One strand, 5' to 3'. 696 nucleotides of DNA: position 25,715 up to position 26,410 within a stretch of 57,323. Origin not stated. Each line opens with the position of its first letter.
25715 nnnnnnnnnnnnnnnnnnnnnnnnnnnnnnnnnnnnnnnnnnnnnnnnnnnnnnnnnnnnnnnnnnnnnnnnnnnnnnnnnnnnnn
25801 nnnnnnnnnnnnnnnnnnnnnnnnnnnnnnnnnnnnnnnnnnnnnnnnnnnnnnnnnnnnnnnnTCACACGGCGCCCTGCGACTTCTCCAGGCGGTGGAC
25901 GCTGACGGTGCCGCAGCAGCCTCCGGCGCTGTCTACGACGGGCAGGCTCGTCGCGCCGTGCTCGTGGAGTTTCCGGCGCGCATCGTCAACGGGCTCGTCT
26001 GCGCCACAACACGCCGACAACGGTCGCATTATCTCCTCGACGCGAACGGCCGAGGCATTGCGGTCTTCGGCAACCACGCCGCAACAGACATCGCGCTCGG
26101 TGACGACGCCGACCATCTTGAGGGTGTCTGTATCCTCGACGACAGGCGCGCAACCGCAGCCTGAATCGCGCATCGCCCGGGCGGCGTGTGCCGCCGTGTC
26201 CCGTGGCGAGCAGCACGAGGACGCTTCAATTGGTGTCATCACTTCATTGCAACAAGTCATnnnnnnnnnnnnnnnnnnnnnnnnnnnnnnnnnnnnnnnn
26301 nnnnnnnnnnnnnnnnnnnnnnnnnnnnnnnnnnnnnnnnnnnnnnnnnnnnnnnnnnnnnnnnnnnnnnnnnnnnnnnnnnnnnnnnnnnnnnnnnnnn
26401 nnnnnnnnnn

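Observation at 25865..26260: CBS-pair protein with all 12 cysteines arranged as vicinal pairs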

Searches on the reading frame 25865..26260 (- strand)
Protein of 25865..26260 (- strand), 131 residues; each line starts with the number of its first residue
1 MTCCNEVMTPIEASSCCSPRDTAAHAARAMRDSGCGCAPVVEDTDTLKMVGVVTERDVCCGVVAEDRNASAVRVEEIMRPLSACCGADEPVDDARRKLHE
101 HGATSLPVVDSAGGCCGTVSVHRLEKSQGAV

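Call 3: search_protein_families(library=pfam, proteins=[window:25865-26260:-], max_evalue=0.01)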
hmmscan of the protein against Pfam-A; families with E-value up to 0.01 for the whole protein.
window:25865-26260:- (131 aa): 1 family
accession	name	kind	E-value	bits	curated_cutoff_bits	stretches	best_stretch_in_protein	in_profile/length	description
PF00571.33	CBS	-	3.9e-19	69.1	24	2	16-58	11-51/57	CBS domain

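Call 4: find_homologous_proteins(query=window:25865-26260:-, max_evalue=0.001)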
Query window:25865-26260:- (131 aa): 1058 proteins with E <= 0.001 among 1139 candidates; the best 120 are listed.
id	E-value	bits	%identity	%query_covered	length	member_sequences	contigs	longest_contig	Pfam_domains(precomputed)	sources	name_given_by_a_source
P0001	2.2e-78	279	99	100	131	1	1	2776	PF00571.34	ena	-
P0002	1.1e-77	276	98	100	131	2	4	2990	PF00571.34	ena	-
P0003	1.7e-73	263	94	100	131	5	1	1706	PF00571.34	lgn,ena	-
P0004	1.1e-65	238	86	97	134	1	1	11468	PF00571.34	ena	-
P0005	2.1e-62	227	83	97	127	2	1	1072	PF00571.34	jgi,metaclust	metaclust:\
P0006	4.1e-62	226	83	97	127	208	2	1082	PF00571.34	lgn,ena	-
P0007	4.8e-62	226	82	97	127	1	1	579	PF00571.34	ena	-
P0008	1.1e-61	225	82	96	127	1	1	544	PF00571.34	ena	-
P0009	1.2e-61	225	80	97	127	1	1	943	PF00571.34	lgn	-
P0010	1.4e-61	224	82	97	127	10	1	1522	PF00571.34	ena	-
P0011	1.8e-61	224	83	97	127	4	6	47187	PF00571.34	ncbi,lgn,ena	-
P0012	1.9e-61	224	83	97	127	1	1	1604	PF00571.34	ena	-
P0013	2.5e-61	224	81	97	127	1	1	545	PF00571.34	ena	-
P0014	2.9e-61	223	83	97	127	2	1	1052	PF00571.34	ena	-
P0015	3.0e-61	223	84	96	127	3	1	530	PF00571.34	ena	-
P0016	3.5e-61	223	82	97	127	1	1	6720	PF00571.34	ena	-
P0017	3.9e-61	223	82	97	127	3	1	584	PF00571.34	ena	-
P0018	4.2e-61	223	81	97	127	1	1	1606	PF00571.34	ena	-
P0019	5.5e-61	222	82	97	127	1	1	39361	PF00571.34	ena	-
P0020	6.0e-61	222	81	97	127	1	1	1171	PF00571.34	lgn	-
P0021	6.0e-61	222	82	97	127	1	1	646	PF00571.34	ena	-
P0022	6.3e-61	222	83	97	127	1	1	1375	PF00571.34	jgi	-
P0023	6.7e-61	222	82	97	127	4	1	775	PF00571.34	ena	-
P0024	7.4e-61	222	81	97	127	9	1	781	PF00571.34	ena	-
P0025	8.2e-61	222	81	97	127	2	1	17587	PF00571.34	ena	-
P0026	8.5e-61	222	81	97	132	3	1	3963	PF00571.34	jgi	jgi:CBS domain-containing protein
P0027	9.4e-61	222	82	97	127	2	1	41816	PF00571.34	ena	-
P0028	9.6e-61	222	82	97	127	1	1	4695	PF00571.34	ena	-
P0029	9.9e-61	222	80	96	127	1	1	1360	PF00571.34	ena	-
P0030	1.0e-60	222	83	97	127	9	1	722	PF00571.34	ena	-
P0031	1.0e-60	222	80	97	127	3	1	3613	PF00571.34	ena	-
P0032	1.1e-60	221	81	96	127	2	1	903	PF00571.34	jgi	-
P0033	1.7e-60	221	80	97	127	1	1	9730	PF00571.34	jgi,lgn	-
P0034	1.7e-60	221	82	97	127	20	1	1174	PF00571.34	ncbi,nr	ncbi:MAG TPA: CBS domain-containing protein [Nitrospira sp.]|nr:CBS domain-containing protein [Nitro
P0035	1.7e-60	221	81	96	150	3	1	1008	PF00571.34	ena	-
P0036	2.0e-60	221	82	95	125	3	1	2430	PF00571.34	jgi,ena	-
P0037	2.2e-60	221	82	97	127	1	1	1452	PF00571.34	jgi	jgi:CBS domain-containing protein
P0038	2.3e-60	220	82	97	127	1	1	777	PF00571.34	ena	-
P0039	2.4e-60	220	80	97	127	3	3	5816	PF00571.34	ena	-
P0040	2.6e-60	220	80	97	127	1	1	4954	PF00571.34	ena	-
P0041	2.7e-60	220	81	97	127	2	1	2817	PF00571.34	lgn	-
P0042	2.9e-60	220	82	97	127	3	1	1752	PF00571.34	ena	-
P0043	3.0e-60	220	83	97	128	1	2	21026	PF00571.34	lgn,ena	-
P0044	3.2e-60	220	82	96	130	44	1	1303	PF00571.34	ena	-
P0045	3.8e-60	220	80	97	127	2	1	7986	PF00571.34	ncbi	-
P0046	4.3e-60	220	81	97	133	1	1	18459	PF00571.34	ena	-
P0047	4.5e-60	219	82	97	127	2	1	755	PF00571.34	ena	-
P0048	5.0e-60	219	81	97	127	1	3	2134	PF00571.34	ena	-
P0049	5.1e-60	219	80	97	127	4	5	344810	PF00571.34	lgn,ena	-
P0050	5.4e-60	219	81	97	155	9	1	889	PF00571.34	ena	-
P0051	5.8e-60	219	81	97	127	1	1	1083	PF00571.34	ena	-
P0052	5.9e-60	219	81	96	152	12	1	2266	PF00571.34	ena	-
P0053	5.9e-60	219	80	97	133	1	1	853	PF00571.34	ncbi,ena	-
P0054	6.2e-60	219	80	97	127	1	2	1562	PF00571.34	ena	-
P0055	7.7e-60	219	80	97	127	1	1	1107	PF00571.34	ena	-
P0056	7.9e-60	219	81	97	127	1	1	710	PF00571.34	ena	-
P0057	8.6e-60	219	80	97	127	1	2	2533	PF00571.34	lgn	-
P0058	8.9e-60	219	81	97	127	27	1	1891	PF00571.34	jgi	-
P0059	9.0e-60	219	82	97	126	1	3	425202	PF00571.34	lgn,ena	-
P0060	1.0e-59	218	82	97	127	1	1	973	PF00571.34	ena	-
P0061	1.2e-59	218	78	99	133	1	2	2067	PF00571.34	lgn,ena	-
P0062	1.2e-59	218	80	97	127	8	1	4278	PF00571.34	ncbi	-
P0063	1.5e-59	218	80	97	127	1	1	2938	PF00571.34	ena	-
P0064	1.6e-59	218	80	97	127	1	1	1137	PF00571.34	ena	-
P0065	1.6e-59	218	80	97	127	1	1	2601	PF00571.34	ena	-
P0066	1.6e-59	218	80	97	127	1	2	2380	PF00571.34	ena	-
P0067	1.6e-59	218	80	97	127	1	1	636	PF00571.34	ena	-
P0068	1.7e-59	218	81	97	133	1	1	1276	PF00571.34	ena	-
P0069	1.7e-59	218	80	97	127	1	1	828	PF00571.34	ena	-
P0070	1.8e-59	218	81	96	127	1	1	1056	PF00571.34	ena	-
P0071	1.9e-59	218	79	96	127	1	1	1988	PF00571.34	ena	-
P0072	2.2e-59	217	80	97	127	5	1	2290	PF00571.34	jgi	jgi:CBS domain-containing protein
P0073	2.4e-59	217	80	95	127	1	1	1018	PF00571.34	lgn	-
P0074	2.5e-59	217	80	96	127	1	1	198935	PF00571.34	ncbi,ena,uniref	ncbi:CBS domain-containing protein [Nitrospira lenta]|uniref:CBS,Cystathionine beta-synthase n=1 Tax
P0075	2.7e-59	217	80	97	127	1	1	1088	PF00571.34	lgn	-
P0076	2.8e-59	217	80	97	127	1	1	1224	PF00571.34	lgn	-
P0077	3.1e-59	217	80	97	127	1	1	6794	PF00571.34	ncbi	-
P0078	3.2e-59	217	81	95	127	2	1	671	PF00571.34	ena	-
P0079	3.5e-59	217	80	97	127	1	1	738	PF00571.34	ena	-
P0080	3.7e-59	217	80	97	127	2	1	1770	PF00571.34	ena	-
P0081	3.8e-59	216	80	97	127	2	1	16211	PF00571.34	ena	-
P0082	3.9e-59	216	78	97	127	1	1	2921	PF00571.34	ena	-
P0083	4.0e-59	216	80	95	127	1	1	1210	PF00571.34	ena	-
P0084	4.1e-59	216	79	97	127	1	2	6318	PF00571.34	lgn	-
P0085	4.2e-59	216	78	97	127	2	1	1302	PF00571.34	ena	-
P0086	4.8e-59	216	81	97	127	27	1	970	PF00571.34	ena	-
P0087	5.0e-59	216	78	97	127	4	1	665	PF00571.34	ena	-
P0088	5.4e-59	216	78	98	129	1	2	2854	PF00571.34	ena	-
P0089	5.5e-59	216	77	98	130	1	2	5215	PF00571.34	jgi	-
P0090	5.5e-59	216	82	97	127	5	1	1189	PF00571.34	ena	-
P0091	5.9e-59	216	79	98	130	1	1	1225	PF00571.34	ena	-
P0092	6.0e-59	216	80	97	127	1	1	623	PF00571.34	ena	-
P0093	6.2e-59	216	80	97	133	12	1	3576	PF00571.34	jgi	jgi:CBS domain-containing protein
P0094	6.5e-59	216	77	97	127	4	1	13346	PF00571.34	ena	-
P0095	6.7e-59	216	78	97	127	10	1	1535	PF00571.34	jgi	jgi:CBS domain-containing protein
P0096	7.4e-59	216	80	98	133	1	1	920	PF00571.34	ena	-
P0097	7.4e-59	216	80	97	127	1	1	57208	PF00571.34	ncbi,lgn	-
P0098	8.1e-59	215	79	97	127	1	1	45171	PF00571.34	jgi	jgi:CBS domain-containing protein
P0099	9.1e-59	215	82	97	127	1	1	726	PF00571.34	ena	-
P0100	9.3e-59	215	80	97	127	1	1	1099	PF00571.34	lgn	-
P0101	9.4e-59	215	80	97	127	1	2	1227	PF00571.34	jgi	jgi:CBS domain-containing protein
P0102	9.4e-59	215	80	97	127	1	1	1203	PF00571.34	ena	-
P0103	1.0e-58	215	81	97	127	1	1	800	PF00571.34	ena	-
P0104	1.1e-58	215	79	97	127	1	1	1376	PF00571.34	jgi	jgi:CBS domain-containing protein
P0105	1.2e-58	215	80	97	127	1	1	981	PF00571.34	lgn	-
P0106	1.2e-58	215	79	97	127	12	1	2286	PF00571.34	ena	-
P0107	1.3e-58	215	79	97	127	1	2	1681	PF00571.34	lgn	-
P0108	1.3e-58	215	79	97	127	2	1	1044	PF00571.34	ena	-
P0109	1.3e-58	215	80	97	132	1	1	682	PF00571.34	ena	-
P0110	1.3e-58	215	79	96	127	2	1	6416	PF00571.34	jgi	jgi:CBS domain-containing protein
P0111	1.3e-58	215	80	97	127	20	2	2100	PF00571.34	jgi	jgi:CBS domain-containing protein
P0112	1.4e-58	215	81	96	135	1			PF00571.34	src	-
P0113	1.4e-58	215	80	97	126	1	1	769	PF00571.34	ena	-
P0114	1.4e-58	215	79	97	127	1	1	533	PF00571.34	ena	-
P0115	1.5e-58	215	77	97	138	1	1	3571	PF00571.34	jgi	jgi:CBS domain-containing protein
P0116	1.5e-58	215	80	97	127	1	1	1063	PF00571.34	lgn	-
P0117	1.6e-58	215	80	97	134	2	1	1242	PF00571.34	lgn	-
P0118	1.6e-58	215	78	95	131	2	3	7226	PF00571.34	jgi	jgi:CBS domain-containing protein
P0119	1.6e-58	215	80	97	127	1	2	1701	PF00571.34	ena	-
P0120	1.6e-58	214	79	97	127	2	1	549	PF00571.34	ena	-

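Call 7: find_encoding_contigs(protein=P0049, flank=8000, max_places=4)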
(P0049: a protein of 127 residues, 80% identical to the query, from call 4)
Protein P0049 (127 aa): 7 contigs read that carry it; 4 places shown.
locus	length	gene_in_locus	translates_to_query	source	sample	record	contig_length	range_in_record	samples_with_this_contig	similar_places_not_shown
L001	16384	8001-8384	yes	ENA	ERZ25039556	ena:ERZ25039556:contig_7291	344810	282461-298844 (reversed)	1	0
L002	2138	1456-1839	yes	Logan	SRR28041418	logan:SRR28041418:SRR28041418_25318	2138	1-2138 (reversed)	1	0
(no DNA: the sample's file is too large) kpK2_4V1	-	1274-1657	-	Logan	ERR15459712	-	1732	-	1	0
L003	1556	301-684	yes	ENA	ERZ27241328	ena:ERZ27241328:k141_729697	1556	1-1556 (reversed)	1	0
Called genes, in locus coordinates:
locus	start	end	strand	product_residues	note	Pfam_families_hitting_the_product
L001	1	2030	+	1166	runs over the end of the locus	PF00873:ACR_tran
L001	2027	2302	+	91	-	-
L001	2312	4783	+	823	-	PF00690:Cation_ATPase_N, PF00122:E1-E2_ATPase, PF00702:Hydrolase, PF13246:Cation_ATPase, PF12710:HAD (weak), PF00689:Cation_ATPase_C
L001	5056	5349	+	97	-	PF04945:YHS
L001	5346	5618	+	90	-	PF18926:DUF5676 (weak)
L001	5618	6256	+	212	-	PF18306:LDcluster4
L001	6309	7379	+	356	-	PF00044:Gp_dh_N, PF01113:DapB_N (weak), PF02800:Gp_dh_C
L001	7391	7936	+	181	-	PF10604:Polyketide_cyc2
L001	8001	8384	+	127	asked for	PF00571:CBS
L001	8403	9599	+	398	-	PF00871:Acetate_kinase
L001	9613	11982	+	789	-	PF09364:XFP_N, PF03894:XFP, PF09363:XFP_C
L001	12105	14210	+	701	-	PF00122:E1-E2_ATPase, PF00702:Hydrolase, PF12710:HAD (weak), PF08282:Hydrolase_3 (faint)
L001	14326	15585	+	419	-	PF07690:MFS_1, PF00083:Sugar_tr (weak), PF07690:MFS_1 (weak)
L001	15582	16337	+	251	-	PF18916:Lycopene_cyc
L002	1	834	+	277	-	?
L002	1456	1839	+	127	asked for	PF00571:CBS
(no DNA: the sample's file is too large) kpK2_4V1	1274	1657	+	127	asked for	PF00571:CBS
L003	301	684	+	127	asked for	PF00571:CBS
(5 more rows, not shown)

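Call 8: find_encoding_contigs(protein=P0074, flank=8000, max_places=3)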
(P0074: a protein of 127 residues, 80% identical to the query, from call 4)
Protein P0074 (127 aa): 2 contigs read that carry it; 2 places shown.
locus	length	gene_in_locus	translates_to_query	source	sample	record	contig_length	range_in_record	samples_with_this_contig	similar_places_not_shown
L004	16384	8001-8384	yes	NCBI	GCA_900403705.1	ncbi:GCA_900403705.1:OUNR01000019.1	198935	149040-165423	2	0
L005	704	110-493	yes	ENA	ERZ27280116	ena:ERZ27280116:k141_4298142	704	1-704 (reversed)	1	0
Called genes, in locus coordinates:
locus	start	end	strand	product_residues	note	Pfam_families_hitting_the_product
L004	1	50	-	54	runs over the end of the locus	-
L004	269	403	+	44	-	PF11154:DUF2934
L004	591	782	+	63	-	PF00171:Aldedh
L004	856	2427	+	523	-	PF06100:MCRA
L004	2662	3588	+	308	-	PF13801:Metal_resist (weak)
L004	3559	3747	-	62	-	-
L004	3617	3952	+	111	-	-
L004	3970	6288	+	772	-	PF11154:DUF2934, PF00970:FAD_binding_6, PF00175:NAD_binding_1, PF00111:Fer2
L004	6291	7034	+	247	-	-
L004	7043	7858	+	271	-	PF14537:Cytochrom_c3_2 (faint)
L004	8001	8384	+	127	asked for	PF00571:CBS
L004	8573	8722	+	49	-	-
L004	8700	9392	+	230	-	PF00480:ROK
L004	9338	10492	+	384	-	PF01488:Shikimate_DH (weak), PF03446:NAD_binding_2, PF03807:F420_oxidored (weak), PF00393:6PGD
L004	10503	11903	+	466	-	PF00479:G6PD_N, PF02781:G6PD_C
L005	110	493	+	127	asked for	PF00571:CBS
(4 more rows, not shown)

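Call 11: find_encoding_contigs(protein=P0059, flank=8000, max_places=2)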
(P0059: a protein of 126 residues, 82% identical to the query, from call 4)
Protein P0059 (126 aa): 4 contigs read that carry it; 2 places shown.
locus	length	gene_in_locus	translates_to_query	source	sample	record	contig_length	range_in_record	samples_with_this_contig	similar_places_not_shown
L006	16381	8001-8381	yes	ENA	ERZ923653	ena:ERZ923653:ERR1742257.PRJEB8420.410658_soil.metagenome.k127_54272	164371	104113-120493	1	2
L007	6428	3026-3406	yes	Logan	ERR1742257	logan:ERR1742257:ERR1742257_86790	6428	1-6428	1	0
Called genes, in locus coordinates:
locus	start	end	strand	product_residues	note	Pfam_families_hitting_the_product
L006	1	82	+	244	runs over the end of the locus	-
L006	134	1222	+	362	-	PF01464:SLT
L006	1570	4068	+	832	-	PF00403:HMA (weak), PF00122:E1-E2_ATPase, PF00702:Hydrolase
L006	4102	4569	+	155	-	PF00582:Usp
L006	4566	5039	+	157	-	PF00582:Usp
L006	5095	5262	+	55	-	-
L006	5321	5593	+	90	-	PF18926:DUF5676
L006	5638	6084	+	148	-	-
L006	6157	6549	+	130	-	PF07883:Cupin_2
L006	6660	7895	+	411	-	PF07690:MFS_1, PF00083:Sugar_tr, PF07690:MFS_1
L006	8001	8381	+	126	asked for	PF00571:CBS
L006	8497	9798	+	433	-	PF10091:Glycoamylase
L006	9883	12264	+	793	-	PF09364:XFP_N, PF03894:XFP, PF09363:XFP_C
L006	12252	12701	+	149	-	PF00871:Acetate_kinase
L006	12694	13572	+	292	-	PF00871:Acetate_kinase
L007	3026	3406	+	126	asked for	PF00571:CBS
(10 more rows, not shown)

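Call 12: find_encoding_contigs(protein=P0097, flank=8000, max_places=2)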
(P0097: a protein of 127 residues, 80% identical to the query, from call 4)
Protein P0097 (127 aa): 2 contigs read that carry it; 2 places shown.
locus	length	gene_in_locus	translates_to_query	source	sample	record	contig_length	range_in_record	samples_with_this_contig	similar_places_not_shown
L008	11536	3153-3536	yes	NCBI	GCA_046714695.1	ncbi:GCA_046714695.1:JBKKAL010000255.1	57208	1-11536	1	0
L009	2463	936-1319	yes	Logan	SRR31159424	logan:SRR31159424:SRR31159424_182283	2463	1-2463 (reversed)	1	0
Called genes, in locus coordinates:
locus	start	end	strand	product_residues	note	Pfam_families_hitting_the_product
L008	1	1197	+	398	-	?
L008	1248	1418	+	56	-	-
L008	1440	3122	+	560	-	PF00479:G6PD_N, PF02781:G6PD_C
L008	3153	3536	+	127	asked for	PF00571:CBS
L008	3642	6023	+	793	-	PF09364:XFP_N, PF03894:XFP, PF09363:XFP_C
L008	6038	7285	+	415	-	PF00871:Acetate_kinase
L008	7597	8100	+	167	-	PF00582:Usp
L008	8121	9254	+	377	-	PF07992:Pyr_redox_2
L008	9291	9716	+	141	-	PF01243:PNPOx_N, PF12900:Pyridox_ox_2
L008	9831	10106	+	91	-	PF01243:PNPOx_N (weak), PF12900:Pyridox_ox_2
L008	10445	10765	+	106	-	-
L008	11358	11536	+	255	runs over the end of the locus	-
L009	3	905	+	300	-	?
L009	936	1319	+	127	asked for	PF00571:CBS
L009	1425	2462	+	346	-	?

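Call 13: find_encoding_contigs(protein=P0004, flank=8000, max_places=2)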
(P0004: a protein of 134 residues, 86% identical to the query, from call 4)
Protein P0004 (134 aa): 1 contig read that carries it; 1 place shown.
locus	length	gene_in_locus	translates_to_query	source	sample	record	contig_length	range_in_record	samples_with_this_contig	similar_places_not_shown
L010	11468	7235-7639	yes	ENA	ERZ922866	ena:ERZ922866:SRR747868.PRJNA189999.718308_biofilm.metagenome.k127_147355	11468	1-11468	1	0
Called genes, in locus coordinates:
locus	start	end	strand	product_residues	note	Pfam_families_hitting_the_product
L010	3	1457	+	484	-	?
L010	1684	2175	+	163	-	-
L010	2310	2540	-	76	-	-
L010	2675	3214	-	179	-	-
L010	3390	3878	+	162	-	-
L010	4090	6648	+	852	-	PF00122:E1-E2_ATPase, PF00702:Hydrolase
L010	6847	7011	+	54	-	PF04945:YHS, PF24273:TRASH_HVO_1752_C (weak)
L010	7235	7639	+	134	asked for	PF00571:CBS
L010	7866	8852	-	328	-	PF00149:Metallophos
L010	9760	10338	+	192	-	-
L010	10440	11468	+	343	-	?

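Call 17: search_protein_representatives(protein=window:25865-26260:-)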
Query: 131 residues. Proteins with E-value up to 0.001 (for the whole library): 6762; up to 1e-10: 416; up to 1e-30: 12. The best 150 are listed.
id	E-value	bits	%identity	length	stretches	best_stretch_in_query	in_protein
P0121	5.7e-53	194.9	73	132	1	1-126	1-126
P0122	3.7e-40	153.5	73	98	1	30-127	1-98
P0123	1.2e-36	142.1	27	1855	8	20-122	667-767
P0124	1.0e-34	135.9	79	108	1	1-81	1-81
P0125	4.9e-34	133.7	29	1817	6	40-125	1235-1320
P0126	1.8e-33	131.9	60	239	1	1-125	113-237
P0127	1.9e-33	131.8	67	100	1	30-126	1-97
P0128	7.2e-33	129.9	79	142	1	1-80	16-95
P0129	2.7e-32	128.1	70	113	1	42-125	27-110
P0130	4.7e-32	127.3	76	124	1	30-109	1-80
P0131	3.0e-31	124.7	28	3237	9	48-119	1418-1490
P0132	9.1e-31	123.1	27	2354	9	45-122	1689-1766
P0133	4.7e-30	120.8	27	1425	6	43-123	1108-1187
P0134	1.8e-29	118.9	59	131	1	1-99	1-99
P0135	3.8e-29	117.9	70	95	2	68-130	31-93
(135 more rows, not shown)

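Call 20: search_solved_structures(query=window:25865-26260:-, max_evalue=0.001, show_alignments=4)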
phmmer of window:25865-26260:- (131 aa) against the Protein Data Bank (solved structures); distinct sequences matched with E-value up to 0.001: 15.
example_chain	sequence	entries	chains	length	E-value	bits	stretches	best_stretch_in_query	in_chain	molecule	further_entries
4fry_A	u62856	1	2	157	6.8e-10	42.6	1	20-127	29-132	Putative signal-transduction protein with CBS domains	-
9sr9_H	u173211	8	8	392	2.5e-09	40.8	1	16-124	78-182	Dehydrogenase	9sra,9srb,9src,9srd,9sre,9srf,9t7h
9z6r_A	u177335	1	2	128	1e-07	35.6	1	1-121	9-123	CBS domain containing protein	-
3ghd_A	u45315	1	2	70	4.1e-07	33.6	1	17-79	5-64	a cystathionine beta-synthase domain protein fused to a Zn-ribbon-like domain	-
1zfj_A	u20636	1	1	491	7.9e-07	32.7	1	19-126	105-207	INOSINE MONOPHOSPHATE DEHYDROGENASE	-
9znf_4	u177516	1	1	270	2.8e-06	30.9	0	17-120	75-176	CBS domain-containing protein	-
9e6q_3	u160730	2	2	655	4.4e-06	30.3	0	67-120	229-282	Putative signal-transduction protein with CBS domains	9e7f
2ef7_A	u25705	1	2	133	1.6e-05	28.5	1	26-124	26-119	Hypothetical protein ST2348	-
4esy_A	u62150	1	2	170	1.7e-05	28.5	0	20-63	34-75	CBS domain containing membrane protein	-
3kh5_A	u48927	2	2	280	2e-05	28.2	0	28-119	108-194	protein MJ1225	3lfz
1xkf_A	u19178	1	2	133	4.3e-05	27.1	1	13-111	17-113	hypothetical protein RV2626C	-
1y5h_A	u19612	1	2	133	4.3e-05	27.1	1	13-111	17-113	hypothetical protein RV2626C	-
3kpc_A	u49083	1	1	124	0.0001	25.9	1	26-122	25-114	Uncharacterized protein MJ0100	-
3kpb_A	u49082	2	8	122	0.0001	25.9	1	25-122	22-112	Uncharacterized protein MJ0100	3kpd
9zni_6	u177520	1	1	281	0.00052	23.6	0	17-123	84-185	CBS domain-containing protein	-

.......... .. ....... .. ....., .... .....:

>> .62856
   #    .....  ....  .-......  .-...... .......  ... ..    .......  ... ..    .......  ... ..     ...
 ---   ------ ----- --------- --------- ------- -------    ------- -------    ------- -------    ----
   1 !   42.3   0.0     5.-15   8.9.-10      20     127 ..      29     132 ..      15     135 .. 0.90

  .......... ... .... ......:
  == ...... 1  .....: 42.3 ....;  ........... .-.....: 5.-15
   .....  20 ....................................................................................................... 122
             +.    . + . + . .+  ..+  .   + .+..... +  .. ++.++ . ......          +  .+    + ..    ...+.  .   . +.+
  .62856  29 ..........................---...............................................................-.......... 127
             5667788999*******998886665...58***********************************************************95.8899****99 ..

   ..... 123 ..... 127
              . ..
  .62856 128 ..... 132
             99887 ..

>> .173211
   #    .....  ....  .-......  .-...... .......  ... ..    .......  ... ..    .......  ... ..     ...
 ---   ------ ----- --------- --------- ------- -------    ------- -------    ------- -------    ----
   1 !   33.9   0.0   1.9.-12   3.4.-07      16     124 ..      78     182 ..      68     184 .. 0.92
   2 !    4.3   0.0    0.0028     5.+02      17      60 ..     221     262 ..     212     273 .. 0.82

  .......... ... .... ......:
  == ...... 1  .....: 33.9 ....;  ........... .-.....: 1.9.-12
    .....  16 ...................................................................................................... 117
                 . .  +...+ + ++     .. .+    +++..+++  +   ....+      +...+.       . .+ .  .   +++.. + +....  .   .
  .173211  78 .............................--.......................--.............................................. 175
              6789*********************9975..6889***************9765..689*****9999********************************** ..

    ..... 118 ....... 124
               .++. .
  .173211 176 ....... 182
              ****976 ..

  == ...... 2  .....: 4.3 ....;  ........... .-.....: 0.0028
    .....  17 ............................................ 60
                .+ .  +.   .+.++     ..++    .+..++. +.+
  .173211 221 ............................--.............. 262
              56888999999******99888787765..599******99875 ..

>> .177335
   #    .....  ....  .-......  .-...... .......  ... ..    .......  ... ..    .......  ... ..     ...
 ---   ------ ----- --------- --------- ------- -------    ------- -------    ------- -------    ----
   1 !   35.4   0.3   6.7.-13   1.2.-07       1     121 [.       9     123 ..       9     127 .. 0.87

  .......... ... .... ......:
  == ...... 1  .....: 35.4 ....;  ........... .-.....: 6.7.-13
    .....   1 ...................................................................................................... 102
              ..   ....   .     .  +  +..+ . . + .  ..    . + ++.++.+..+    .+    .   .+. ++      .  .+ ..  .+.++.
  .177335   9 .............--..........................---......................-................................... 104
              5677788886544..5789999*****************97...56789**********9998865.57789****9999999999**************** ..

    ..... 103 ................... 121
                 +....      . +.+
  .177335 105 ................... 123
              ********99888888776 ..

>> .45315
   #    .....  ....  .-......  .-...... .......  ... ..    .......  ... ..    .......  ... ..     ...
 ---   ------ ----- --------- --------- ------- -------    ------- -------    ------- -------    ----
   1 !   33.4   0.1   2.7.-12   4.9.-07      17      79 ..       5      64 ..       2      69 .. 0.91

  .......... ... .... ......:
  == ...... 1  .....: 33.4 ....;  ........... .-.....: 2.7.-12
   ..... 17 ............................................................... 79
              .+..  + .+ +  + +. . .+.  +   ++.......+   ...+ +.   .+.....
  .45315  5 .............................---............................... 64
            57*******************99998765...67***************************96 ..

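Call 29: predict_structure(alignment_id=A1)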
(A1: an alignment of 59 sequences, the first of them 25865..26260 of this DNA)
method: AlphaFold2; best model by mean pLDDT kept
length: 131 residues; sequences in the alignment: 59
mean_pLDDT: 49.1   pTM: 0.44
mean pLDDT of the five models: 49.1, 46.1, 43.5, 40.5, 37.4
residues with pLDDT >= 90: 0; 70-90: 6; 50-70: 40; < 50: 85
segments of 3 or more residues with pLDDT < 50: 1-78, 113-116, 129-131
pLDDT, mean of each block of 10 residues (from residue 1): 45 43 47 44 40 37 34 47 62 71 59 53 58 39
secondary structure, 60 per line:
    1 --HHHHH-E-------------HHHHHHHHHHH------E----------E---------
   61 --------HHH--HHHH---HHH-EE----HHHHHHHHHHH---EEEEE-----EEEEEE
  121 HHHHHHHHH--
elements in order: H3-7 H23-33 H74-77 H91-101 E105-109 E115-120 H121-129
